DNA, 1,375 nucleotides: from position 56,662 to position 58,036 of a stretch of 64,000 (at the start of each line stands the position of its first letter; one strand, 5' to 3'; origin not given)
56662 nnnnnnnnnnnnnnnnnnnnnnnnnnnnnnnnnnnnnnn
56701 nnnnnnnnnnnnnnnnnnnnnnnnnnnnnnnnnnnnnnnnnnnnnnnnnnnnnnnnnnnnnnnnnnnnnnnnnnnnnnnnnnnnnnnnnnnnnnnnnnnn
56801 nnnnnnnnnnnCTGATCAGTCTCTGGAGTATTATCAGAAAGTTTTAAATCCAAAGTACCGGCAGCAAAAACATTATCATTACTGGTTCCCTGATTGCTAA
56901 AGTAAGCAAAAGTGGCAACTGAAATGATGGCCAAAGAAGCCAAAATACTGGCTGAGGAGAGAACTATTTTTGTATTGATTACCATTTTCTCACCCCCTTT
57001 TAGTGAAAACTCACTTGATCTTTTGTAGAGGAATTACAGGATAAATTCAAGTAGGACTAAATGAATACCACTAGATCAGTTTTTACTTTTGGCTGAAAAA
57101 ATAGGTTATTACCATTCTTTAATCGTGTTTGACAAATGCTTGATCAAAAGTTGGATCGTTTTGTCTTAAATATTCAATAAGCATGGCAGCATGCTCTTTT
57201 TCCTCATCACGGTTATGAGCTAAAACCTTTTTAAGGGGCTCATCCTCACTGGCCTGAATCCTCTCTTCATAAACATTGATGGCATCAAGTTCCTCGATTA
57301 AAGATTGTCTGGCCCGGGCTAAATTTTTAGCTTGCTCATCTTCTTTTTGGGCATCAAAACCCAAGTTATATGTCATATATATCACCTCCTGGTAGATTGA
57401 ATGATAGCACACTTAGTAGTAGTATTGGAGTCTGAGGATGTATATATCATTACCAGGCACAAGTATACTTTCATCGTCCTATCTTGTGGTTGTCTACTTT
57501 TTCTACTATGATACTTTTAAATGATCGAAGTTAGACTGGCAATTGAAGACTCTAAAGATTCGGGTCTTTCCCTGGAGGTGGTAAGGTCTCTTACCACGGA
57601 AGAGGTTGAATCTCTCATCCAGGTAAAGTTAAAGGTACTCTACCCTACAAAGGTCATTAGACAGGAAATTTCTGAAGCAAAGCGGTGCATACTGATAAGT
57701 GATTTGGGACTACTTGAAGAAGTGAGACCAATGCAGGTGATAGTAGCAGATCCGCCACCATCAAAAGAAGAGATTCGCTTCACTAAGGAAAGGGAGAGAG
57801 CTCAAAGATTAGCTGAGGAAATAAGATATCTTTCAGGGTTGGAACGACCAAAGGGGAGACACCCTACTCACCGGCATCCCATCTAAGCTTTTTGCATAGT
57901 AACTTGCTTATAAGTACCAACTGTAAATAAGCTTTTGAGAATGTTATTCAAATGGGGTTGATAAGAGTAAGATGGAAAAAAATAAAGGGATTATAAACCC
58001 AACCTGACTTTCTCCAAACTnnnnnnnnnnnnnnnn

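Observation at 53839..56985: sipW-tasA-like operon with a SipW signal peptidase fused to two lamin-tail domains and two TasA/camelysin-family proteins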

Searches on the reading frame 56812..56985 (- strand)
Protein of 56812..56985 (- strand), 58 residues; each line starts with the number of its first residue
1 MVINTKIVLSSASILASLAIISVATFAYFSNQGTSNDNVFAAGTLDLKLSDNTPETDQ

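Call 8: search_protein_families(library=ncbifam, proteins=[window:56812-56985:-], max_evalue=10)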
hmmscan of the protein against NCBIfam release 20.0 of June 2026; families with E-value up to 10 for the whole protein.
seq(58 aa): 3 families
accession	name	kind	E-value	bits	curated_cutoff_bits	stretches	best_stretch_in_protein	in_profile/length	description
TIGR04088.1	cognate_SipW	domain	2.2e-07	30.8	19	1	12-45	2-34/34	SipW-dependent-type signal peptide-containing protein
NF046066.1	BioflmMtrxTasA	equivalog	0.00018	21.1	450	1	1-53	1-52/264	biofilm matrix protein TasA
NF004606.0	PRK05934.1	equivalog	0.086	12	297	1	4-27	249-272/341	type III secretion system protein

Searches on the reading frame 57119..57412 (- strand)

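Call 3: search_protein_families(library=pfam, proteins=[window:57119-57412:-], max_evalue=0.1)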
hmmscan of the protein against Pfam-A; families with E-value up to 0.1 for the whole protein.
window:57119-57412:- (97 aa): 9 families
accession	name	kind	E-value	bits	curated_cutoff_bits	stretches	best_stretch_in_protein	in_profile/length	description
PF22277.2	EncFtn-like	-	4.6e-28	97.3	27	1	25-93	10-78/85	EncFtn-like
PF02915.23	Rubrerythrin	-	0.0016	19.3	22.8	1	36-90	5-61/137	Rubrerythrin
PF02203.21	TarH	-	0.0065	16.8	25.2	1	22-86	78-143/177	Tar ligand binding domain homologue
PF03232.19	COQ7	-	0.0074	16.4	23.5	1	41-85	14-59/169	Ubiquinone biosynthesis protein COQ7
PF09537.16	DUF2383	-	0.011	16.3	30.8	1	38-85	9-57/111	Domain of unknown function (DUF2383)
PF00210.30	Ferritin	-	0.022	15.1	24.5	1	58-86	31-59/142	Ferritin-like domain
PF25684.1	Mycobacteriophage_Gp53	-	0.043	13.8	27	1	5-50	114-158/200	Mycobacteriophage Gene 53 protein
PF20239.3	DUF6596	-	0.059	14.1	27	0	9-40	7-39/102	Family of unknown function (DUF6596)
PF16830.10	NBD94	-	0.092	13.7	25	0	54-92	46-84/91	Nucleotide-Binding Domain 94 of RH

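Call 4: search_protein_families(library=ncbifam, proteins=[window:57119-57412:-], max_evalue=0.1)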
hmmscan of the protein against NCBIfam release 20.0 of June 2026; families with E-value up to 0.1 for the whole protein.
window:57119-57412:- (97 aa): 3 families
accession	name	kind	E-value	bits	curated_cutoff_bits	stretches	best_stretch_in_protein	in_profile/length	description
TIGR04535.1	ferrit_encaps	subfamily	8.5e-27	93.4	125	1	22-93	6-77/114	encapsulin-associated ferritin-like protein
NF058679.1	EncB_fam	subfamily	1.4e-21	76.6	90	1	23-95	14-86/117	encapsulin nanocompartment ferritin-likeEncB family encapsulin nanocompartment ferritin-like cargo protein cargo protein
NF058678.1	EncB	exception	1.1e-08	35.4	210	1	21-95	2-76/160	encapsulin nanocompartment ferritin-like cargo protein EncB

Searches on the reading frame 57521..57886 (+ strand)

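Call 3: search_protein_families(library=pfam, proteins=[window:57521-57886:+], max_evalue=0.1)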
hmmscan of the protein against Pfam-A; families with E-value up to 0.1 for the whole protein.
window:57521-57886:+ (121 aa): 1 family
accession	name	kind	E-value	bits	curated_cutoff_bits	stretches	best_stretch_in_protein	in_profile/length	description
PF18045.7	ISP3_C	-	0.078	13.5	27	1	20-60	54-94/110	ISP3 C-terminal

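Call 4: search_protein_families(library=ncbifam, proteins=[window:57521-57886:+], max_evalue=0.1)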
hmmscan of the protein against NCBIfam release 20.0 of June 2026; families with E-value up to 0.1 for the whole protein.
window:57521-57886:+ (121 aa): 1 family
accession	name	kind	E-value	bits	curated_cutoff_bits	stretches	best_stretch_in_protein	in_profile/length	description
NF045560.1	aroma_sacti_dom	domain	0.014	15.6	30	1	17-38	20-41/52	aroma-sacti cluster domain-containing protein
